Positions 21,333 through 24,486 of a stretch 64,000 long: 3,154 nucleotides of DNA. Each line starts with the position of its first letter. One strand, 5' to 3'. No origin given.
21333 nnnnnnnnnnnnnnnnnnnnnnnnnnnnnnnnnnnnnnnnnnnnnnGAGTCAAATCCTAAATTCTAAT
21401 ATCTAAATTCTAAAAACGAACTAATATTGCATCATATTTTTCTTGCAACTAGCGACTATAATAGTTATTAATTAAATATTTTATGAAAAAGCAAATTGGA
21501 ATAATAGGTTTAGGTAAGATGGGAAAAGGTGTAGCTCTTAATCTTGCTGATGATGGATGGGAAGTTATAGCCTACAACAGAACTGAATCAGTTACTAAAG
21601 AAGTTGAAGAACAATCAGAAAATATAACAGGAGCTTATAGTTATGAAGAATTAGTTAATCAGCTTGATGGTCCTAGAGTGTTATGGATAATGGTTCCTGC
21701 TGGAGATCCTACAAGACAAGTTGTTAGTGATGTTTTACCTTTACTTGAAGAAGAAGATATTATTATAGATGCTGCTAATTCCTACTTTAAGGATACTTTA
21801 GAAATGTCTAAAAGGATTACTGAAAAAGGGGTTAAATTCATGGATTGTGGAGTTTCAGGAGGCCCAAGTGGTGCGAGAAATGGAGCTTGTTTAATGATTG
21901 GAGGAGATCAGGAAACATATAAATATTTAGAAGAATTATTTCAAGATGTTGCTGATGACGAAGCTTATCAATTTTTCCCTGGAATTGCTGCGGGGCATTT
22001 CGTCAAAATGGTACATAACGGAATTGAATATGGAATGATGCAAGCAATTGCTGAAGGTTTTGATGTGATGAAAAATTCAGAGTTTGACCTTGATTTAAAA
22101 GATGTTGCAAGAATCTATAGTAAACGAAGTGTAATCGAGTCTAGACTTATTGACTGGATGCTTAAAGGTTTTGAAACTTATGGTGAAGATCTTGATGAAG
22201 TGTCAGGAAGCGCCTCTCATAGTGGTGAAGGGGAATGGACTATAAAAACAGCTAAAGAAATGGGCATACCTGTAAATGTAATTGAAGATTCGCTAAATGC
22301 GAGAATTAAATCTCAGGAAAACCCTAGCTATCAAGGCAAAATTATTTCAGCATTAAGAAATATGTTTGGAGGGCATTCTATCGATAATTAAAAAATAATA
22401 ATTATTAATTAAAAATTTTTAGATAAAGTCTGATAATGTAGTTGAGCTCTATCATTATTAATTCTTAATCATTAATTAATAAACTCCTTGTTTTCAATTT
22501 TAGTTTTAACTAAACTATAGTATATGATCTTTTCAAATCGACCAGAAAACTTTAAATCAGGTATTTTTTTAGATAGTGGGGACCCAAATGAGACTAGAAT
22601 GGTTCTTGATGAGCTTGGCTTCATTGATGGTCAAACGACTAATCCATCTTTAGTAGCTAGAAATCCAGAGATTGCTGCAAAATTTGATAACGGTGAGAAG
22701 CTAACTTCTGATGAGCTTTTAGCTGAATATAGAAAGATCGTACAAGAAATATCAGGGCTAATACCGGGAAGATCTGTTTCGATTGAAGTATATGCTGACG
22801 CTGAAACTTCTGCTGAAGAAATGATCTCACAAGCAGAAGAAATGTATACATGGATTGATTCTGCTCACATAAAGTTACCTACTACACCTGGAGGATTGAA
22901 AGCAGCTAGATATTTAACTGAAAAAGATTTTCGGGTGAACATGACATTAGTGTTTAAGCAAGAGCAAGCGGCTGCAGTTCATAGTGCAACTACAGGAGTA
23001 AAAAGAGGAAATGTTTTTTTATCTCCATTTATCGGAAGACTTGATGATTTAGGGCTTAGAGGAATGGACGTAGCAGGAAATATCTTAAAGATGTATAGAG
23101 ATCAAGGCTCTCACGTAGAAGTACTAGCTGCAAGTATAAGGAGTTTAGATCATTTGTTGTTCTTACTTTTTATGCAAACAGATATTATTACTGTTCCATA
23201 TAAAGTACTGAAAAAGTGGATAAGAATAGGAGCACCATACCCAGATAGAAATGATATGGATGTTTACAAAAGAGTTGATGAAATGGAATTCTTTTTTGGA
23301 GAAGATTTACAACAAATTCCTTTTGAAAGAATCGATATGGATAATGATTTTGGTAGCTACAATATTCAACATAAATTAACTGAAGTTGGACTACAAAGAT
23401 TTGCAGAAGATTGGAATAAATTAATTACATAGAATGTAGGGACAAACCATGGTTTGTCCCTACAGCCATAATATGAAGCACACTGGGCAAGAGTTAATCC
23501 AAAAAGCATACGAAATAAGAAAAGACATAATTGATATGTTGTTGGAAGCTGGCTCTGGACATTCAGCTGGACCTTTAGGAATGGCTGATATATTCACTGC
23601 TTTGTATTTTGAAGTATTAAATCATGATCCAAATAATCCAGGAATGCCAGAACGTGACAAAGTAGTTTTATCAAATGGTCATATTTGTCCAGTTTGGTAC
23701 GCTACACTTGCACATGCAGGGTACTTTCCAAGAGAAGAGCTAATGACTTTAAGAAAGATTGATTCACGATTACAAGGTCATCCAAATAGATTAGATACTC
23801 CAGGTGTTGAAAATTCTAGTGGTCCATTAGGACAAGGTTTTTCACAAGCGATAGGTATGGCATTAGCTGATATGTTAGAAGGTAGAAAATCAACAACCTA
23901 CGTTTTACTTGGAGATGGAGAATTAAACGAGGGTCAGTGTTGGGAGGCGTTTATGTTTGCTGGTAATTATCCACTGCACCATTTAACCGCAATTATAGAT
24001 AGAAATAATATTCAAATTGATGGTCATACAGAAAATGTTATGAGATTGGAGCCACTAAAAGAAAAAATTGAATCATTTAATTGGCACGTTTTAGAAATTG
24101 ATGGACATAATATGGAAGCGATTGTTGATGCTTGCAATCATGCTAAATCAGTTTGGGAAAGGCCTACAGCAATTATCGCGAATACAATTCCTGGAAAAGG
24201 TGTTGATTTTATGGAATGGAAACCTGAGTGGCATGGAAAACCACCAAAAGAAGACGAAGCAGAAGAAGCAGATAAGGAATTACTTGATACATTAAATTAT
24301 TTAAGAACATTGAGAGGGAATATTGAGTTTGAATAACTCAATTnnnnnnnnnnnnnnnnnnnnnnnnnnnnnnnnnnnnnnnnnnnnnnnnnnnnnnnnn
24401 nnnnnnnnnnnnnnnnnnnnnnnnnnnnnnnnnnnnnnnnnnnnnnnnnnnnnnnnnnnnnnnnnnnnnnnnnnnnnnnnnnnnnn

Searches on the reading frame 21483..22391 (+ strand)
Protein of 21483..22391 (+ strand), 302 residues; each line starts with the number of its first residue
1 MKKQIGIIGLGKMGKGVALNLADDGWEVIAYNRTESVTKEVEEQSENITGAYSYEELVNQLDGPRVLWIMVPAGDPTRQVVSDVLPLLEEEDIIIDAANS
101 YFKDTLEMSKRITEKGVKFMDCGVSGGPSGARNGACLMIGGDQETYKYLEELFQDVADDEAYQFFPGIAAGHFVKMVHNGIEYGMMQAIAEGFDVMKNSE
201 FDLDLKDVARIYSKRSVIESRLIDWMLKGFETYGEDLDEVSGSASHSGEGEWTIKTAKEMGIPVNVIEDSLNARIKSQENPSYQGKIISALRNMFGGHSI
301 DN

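Call 45: search_protein_families(library=pfam, proteins=[window:21483-22391:+], max_evalue=0.1)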
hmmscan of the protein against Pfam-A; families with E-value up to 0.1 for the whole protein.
window:21483-22391:+ (302 aa): 13 families
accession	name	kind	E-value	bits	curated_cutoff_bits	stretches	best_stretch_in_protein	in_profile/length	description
PF03446.21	NAD_binding_2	-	8.7e-44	149.8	21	1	4-158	1-154/161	NAD binding domain of 6-phosphogluconate dehydrogenase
PF00393.24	6PGD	-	7.5e-23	81.8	27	1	171-280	1-116/290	6-phosphogluconate dehydrogenase, C-terminal domain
PF02826.25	2-Hacid_dh_C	-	5.9e-09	36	25.1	1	2-115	36-144/178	D-isomer specific 2-hydroxyacid dehydrogenase, NAD binding domain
PF03807.23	F420_oxidored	-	1.7e-06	28.9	21.6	1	4-99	1-93/94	NADP oxidoreductase coenzyme F420-dependent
PF07991.19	KARI_N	-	6e-06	26.4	20.6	1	2-94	4-91/165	Acetohydroxy acid isomeroreductase, NADPH-binding domain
PF01210.29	NAD_Gly3P_dh_N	-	6.5e-06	26.6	23.1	1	4-132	1-138/158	NAD-dependent glycerol-3-phosphate dehydrogenase N-terminus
PF01488.26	Shikimate_DH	-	1.8e-05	25.3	24.3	1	2-62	12-74/138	Shikimate / quinate 5-dehydrogenase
PF02737.24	3HCDH_N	-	2.7e-05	24.6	22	1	4-50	1-47/180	3-hydroxyacyl-CoA dehydrogenase, NAD binding domain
PF03435.24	Sacchrp_dh_NADP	-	0.00045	21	25.1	1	5-124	1-100/129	Saccharopine dehydrogenase NADP binding domain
PF02558.23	ApbA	-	0.00096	19.2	22.2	1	5-52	1-47/150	Ketopantoate reductase PanE/ApbA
PF02254.24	TrkA_N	-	0.0014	19.4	23.8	1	6-107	2-106/116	TrkA-N domain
PF01408.29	GFO_IDH_MocA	-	0.0077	17.4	24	1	4-74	2-73/120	Oxidoreductase family, NAD-binding Rossmann fold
PF18724.6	ADDT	-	0.029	14.5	26.2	1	104-155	152-206/232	Amino acid:DNA transferase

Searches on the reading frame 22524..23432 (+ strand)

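Call 45: search_protein_families(library=pfam, proteins=[window:22524-23432:+], max_evalue=0.1)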
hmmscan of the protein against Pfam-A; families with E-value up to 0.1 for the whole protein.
window:22524-23432:+ (302 aa): 1 family
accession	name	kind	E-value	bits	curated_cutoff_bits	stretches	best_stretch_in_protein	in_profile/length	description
PF00923.25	TAL_FSA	-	2.6e-45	155.4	27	1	14-300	1-281/285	Transaldolase/Fructose-6-phosphate aldolase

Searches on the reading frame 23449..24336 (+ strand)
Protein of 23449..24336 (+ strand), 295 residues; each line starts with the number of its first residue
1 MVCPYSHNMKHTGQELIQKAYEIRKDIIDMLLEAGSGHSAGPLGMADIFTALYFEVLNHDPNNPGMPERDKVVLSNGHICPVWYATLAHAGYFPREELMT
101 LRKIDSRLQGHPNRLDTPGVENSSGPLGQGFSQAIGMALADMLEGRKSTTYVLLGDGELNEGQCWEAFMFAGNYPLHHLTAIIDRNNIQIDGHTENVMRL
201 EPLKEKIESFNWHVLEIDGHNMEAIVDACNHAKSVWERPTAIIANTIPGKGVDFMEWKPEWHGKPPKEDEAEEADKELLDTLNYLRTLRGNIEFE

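Call 45: search_protein_families(library=pfam, proteins=[window:23449-24336:+], max_evalue=0.1)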
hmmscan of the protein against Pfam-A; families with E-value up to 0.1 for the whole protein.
window:23449-24336:+ (295 aa): 4 families
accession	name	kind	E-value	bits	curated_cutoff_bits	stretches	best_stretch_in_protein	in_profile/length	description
PF00456.26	Transketolase_N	-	7.3e-59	199.9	22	1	22-276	8-273/334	Transketolase, thiamine diphosphate binding domain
PF13292.11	DXP_synthase_N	-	3.9e-13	49.7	21.2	1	13-191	15-176/274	1-deoxy-D-xylulose-5-phosphate synthase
PF00676.26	E1_dh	-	7.3e-10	38.7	22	1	121-234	97-209/300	Dehydrogenase E1 component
PF02775.26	TPP_enzyme_C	-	0.084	13.1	21.9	0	121-161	24-60/151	Thiamine pyrophosphate enzyme, C-terminal TPP binding domain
